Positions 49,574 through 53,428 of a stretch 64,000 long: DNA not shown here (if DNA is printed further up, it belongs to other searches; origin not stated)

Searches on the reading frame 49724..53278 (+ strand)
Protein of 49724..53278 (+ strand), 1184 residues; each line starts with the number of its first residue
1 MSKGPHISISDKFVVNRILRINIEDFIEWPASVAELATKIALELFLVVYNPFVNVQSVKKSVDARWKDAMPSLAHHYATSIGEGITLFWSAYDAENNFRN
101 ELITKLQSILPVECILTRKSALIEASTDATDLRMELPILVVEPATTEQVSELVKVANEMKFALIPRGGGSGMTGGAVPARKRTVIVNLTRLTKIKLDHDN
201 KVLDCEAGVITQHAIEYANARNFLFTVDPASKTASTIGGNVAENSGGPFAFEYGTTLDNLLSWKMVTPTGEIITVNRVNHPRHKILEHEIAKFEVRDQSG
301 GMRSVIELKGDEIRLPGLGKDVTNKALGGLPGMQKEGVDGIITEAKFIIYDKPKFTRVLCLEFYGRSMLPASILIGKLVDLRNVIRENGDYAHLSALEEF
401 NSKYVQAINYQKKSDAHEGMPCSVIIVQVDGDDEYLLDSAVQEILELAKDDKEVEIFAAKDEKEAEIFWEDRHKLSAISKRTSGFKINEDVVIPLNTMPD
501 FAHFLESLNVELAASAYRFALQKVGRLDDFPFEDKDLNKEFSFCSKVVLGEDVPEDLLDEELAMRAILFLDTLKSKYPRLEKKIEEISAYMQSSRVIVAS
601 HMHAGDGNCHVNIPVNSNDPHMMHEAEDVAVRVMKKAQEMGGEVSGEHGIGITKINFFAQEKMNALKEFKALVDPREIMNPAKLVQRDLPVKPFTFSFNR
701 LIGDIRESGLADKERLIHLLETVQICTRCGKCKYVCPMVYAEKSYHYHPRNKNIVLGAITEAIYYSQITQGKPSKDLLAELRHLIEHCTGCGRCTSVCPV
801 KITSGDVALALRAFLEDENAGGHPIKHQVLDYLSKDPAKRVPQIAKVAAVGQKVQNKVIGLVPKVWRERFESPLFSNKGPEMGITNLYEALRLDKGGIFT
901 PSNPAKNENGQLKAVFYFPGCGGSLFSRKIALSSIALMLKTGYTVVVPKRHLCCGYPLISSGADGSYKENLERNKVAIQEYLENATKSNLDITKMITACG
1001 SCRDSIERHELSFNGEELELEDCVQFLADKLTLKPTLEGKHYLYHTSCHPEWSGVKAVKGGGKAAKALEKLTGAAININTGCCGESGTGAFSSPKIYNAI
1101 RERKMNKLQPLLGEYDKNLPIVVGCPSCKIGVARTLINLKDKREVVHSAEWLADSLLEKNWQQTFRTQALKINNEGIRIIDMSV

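Call 32: search_protein_families(library=pfam, proteins=[window:49724-53278:+], max_evalue=0.00001)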
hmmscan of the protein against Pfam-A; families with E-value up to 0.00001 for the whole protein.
window:49724-53278:+ (1184 aa): 10 families
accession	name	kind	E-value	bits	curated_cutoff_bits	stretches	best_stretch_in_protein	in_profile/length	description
PF01565.28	FAD_binding_4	-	4.5e-35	120.8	26.4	1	137-275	1-138/139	FAD binding domain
PF02913.24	FAD-oxidase_C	-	1e-31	111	21.2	2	579-684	139-248/248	FAD linked oxidases, C-terminal domain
PF02754.22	CCG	-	2.5e-13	50.4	20.6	1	1042-1130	1-82/85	Cysteine-rich domain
PF13183.11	Fer4_8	-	3.1e-12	47.3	27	1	723-802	2-68/68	4Fe-4S dicluster domain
PF13237.11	Fer4_10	-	8.4e-09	35.7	25.5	1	723-799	6-53/53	4Fe-4S dicluster domain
PF12838.12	Fer4_7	-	2.2e-07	31.7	27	1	726-802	2-52/52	4Fe-4S dicluster domain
PF14697.11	Fer4_21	-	2e-06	28.3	35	0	784-800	37-53/59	4Fe-4S dicluster domain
PF13187.11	Fer4_9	-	3e-06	27.6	27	1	726-801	2-50/52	4Fe-4S dicluster domain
PF25160.1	LdpA_Fe-S-bd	-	3.7e-06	27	27.6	0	785-802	25-42/49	LdpA Fe-S cluster-binding domain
PF13534.11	Fer4_17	-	4e-06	27.7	22.2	0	726-802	2-60/61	4Fe-4S dicluster domain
